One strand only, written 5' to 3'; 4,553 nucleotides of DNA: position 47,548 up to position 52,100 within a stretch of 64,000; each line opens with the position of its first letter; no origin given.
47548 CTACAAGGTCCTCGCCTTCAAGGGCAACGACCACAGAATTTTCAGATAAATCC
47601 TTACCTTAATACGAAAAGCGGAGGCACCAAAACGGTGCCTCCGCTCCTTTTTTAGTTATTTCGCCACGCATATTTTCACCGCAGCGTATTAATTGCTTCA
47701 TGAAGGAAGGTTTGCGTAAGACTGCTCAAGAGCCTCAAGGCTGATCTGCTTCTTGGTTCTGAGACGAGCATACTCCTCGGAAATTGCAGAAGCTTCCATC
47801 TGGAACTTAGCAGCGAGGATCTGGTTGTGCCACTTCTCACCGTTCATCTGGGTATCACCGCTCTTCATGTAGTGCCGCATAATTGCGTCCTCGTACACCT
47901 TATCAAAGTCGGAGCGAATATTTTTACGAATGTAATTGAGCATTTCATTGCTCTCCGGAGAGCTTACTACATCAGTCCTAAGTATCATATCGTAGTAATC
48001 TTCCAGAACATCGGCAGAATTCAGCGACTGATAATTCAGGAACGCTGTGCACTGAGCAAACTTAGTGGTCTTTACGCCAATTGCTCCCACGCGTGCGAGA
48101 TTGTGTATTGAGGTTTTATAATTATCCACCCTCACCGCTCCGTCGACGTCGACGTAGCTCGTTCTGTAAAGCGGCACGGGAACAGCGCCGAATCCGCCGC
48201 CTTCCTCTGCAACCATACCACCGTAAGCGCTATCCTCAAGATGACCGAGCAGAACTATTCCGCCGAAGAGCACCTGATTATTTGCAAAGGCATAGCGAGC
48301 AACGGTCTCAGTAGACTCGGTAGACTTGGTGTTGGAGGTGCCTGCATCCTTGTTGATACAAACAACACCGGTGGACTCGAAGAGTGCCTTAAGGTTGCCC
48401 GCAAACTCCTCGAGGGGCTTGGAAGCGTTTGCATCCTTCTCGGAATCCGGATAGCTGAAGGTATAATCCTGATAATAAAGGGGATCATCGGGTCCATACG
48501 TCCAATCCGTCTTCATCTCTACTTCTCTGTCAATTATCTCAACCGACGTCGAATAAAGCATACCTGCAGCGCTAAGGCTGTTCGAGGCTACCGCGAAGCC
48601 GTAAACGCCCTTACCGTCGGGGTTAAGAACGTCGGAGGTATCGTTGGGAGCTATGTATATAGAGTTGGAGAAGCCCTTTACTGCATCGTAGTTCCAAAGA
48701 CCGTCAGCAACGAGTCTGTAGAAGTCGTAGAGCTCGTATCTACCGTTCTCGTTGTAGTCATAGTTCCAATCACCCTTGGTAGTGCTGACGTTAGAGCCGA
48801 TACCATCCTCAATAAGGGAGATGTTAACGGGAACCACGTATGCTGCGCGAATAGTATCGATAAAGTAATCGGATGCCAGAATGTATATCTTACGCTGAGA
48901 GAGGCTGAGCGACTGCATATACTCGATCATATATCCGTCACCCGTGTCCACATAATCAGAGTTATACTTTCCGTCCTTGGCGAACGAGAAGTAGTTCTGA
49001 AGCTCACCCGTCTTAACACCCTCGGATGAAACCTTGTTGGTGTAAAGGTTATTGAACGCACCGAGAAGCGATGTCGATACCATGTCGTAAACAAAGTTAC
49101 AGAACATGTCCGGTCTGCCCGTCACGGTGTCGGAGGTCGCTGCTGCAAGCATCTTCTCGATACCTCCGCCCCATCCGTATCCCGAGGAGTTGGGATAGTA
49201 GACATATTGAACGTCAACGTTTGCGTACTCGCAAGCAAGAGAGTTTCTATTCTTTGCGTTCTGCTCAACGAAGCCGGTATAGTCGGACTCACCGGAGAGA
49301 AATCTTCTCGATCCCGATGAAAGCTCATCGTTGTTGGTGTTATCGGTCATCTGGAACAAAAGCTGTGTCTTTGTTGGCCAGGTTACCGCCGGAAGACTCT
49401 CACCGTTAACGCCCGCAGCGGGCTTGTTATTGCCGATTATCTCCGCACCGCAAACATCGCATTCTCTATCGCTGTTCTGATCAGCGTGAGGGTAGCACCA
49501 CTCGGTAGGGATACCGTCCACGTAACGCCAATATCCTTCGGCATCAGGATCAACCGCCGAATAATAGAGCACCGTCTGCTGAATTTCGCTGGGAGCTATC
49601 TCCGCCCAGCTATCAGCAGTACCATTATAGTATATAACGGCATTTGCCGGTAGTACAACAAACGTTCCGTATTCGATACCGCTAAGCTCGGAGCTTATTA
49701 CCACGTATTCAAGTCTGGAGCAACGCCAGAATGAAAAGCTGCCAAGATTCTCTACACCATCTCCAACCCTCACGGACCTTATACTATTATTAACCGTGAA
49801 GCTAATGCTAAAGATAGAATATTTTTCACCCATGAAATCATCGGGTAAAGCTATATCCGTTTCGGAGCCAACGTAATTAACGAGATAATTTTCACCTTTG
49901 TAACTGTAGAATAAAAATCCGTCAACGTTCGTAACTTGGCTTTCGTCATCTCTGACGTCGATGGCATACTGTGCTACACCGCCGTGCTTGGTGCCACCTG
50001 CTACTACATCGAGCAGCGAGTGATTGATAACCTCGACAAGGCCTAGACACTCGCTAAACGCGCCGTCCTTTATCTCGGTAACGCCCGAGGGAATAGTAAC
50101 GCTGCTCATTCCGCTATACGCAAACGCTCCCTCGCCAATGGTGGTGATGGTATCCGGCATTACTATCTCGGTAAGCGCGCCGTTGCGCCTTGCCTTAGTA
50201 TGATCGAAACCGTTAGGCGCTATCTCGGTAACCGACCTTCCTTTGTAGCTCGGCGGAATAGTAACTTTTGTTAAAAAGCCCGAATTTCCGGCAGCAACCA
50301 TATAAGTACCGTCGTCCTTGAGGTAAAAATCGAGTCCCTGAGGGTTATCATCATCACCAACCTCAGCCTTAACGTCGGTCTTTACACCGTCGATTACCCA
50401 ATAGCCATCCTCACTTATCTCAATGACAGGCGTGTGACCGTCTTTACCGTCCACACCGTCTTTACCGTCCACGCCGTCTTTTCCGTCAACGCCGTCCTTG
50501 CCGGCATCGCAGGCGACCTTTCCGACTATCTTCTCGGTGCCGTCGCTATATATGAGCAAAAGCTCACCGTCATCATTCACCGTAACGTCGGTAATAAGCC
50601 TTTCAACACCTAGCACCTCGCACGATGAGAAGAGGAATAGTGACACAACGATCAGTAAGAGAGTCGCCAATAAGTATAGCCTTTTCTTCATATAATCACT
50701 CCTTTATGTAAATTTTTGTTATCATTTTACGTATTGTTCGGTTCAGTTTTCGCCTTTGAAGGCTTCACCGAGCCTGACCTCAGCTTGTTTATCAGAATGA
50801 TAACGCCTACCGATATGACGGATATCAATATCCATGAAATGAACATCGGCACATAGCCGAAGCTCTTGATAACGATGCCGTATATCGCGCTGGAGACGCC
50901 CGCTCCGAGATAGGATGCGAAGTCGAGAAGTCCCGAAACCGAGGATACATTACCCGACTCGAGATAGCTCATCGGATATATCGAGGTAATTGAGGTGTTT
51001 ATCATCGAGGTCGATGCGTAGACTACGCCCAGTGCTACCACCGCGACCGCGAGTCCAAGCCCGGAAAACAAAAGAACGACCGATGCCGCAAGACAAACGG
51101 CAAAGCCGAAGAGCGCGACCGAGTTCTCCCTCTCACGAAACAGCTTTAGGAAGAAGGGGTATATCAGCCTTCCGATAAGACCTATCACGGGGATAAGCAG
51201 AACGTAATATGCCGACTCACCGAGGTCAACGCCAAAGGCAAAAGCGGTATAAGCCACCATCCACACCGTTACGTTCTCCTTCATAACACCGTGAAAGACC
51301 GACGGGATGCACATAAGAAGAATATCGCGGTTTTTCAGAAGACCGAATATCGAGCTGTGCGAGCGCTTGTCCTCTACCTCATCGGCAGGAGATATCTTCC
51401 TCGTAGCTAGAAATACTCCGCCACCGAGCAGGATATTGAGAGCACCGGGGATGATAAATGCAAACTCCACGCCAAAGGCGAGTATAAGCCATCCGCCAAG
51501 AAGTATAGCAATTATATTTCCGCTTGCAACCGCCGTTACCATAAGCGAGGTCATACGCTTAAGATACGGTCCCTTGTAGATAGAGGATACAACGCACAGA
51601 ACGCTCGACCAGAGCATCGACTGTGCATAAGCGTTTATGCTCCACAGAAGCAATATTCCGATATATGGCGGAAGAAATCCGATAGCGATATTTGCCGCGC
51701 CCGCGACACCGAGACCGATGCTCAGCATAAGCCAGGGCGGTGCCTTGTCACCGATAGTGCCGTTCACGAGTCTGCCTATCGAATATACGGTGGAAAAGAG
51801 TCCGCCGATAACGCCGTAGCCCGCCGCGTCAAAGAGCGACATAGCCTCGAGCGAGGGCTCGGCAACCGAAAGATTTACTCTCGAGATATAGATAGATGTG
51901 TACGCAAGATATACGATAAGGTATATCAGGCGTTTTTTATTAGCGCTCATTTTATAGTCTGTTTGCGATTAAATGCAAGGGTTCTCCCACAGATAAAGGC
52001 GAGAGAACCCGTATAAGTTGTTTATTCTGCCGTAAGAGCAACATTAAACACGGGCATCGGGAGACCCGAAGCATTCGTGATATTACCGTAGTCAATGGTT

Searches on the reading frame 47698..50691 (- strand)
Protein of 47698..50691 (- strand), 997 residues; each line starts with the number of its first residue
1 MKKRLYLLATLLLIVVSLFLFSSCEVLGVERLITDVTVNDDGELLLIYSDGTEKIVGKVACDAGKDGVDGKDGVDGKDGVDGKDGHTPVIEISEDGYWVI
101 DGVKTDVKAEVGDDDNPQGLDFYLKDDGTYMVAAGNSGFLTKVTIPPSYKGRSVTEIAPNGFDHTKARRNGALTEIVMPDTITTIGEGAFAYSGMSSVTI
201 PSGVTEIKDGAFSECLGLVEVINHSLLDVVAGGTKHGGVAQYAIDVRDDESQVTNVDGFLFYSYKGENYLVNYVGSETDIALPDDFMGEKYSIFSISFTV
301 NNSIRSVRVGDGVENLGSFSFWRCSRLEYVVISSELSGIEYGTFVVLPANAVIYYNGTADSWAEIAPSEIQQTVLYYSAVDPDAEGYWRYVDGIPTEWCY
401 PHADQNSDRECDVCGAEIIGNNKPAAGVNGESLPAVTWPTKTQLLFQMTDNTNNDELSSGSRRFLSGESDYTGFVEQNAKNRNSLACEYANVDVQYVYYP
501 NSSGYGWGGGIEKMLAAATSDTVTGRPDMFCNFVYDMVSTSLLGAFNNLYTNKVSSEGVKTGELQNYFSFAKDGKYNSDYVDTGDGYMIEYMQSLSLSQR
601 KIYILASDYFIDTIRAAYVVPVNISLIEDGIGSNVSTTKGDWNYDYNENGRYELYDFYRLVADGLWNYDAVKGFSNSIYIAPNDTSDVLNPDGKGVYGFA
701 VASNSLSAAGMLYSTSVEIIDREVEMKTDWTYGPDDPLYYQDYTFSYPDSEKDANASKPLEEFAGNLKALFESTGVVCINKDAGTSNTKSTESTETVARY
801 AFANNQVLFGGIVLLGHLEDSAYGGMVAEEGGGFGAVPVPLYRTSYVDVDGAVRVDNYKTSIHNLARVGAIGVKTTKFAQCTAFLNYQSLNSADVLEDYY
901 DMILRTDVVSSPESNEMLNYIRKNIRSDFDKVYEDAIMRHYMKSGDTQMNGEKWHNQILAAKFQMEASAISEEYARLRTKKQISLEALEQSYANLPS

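Call 9: search_protein_families(library=pfam, proteins=[window:47698-50691:-], max_evalue=0.01)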
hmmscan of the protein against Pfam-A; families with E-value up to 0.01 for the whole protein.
window:47698-50691:- (997 aa): 1 family
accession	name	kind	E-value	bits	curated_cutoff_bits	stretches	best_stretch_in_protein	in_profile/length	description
PF13306.12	LRR_5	-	3.9e-16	59.6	27.7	2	172-221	12-61/127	BspA type Leucine rich repeat region (6 copies)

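Call 11: search_protein_families(library=ncbifam, proteins=[window:47698-50691:-], max_evalue=1)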
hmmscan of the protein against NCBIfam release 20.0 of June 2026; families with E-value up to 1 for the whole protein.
window:47698-50691:- (997 aa): 3 families
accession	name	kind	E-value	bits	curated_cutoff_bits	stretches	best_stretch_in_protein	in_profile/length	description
NF047961.1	adhesin_HupY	equivalog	5.4e-08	31.4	1250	1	143-213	398-472/978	leucine-rich repeat adhesin HupY/LrrG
NF038329.2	gly_rich_SclB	equivalog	0.0022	17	325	1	62-86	287-326/442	LPXTG-anchored collagen-like adhesin Scl2/SclB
NF002128.0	PRK00964.1-6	equivalog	0.11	11.5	568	1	24-91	158-223/390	tetrahydromethanopterin S-methyltransferase subunit A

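Call 24: search_solved_structures(query=window:47698-50691:-, max_evalue=1)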
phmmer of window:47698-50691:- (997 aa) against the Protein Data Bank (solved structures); distinct sequences matched with E-value up to 1: 9.
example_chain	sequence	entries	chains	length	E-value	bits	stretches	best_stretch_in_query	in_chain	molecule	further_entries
4gt6_A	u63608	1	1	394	7.5e-18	67.2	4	174-223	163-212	Cell surface protein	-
4fs7_A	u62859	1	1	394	1.1e-11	46.7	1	172-218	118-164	Uncharacterized protein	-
6mlx_A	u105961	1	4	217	2.9e-10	42.1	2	171-223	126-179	Leucine-rich repeat protein TpLRR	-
4fdw_A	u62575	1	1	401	3.9e-10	41.6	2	171-224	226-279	leucine rich hypothetical protein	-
4h09_A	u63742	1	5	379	1.5e-08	36.4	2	174-221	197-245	Hypothetical leucine rich repeat protein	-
4fd0_A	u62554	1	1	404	2.5e-07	32.3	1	171-225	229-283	Leucine rich hypothetical protein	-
4cp6_A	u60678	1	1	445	4e-06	28.4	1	171-343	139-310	CHOLINE BINDING PROTEIN PCPA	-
6nyr_A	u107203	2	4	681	0.0026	19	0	140-210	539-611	Crov588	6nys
4oju_A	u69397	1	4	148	0.035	15.3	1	164-222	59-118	hypothetical leucine rich repeat protein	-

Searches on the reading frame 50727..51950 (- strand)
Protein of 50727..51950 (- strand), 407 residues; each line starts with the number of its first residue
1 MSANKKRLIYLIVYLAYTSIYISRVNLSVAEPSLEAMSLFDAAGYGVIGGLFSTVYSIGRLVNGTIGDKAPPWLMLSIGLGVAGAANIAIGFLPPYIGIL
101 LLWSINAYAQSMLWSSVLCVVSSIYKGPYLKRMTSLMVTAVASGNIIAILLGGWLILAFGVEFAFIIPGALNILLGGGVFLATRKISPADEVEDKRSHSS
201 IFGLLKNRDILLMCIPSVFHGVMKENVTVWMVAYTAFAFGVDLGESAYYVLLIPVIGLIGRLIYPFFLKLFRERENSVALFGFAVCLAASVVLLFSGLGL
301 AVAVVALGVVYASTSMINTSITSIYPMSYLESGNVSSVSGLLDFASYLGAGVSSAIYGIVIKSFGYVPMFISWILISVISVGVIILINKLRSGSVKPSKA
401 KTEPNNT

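Call 9: search_protein_families(library=pfam, proteins=[window:50727-51950:-], max_evalue=0.01)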
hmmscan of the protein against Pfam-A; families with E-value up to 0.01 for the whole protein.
window:50727-51950:- (407 aa): 1 family
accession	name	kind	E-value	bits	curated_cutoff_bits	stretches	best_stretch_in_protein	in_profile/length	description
PF07690.21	MFS_1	-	2e-23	83.3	33.4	1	14-327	2-325/347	Major Facilitator Superfamily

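Call 11: search_protein_families(library=ncbifam, proteins=[window:50727-51950:-], max_evalue=1)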
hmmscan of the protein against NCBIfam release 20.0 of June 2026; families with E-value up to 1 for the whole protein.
window:50727-51950:- (407 aa): 8 families
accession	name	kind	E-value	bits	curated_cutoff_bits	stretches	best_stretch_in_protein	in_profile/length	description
TIGR00881.1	2A0104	subfamily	1.9e-22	79.9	407.75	1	15-370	2-379/379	phosphoglycerate transporter protein PgtP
NF008661.1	PRK11663.1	subfamily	3.3e-16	59.4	564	1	7-182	29-202/439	MFS transporter family glucose-6-phosphate receptor UhpC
TIGR00893.1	2A0114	subfamily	2.7e-12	46.3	395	1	15-384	1-395/399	D-galactonate transporter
NF007107.1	PRK09556.1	equivalog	1.6e-08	33.9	497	1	10-326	32-380/469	hexose-6-phosphate:phosphate antiporter UhpT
TIGR00712.1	glpT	equivalog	8.7e-08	31.6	632.55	1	8-183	29-208/440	glycerol-3-phosphate transporter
TIGR00890.1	2A0111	subfamily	4.8e-07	29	374.85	1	9-173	206-372/377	oxalate/formate antiport family MFS transporter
TIGR00880.1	2_A_01_02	superfamily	5.6e-06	26.5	131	1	76-174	31-129/141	multidrug resistance protein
NF047787.1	PhglyTportPgtP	equivalog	2.8e-05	23.1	750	1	7-291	27-310/451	phosphoglycerate transporter PgtP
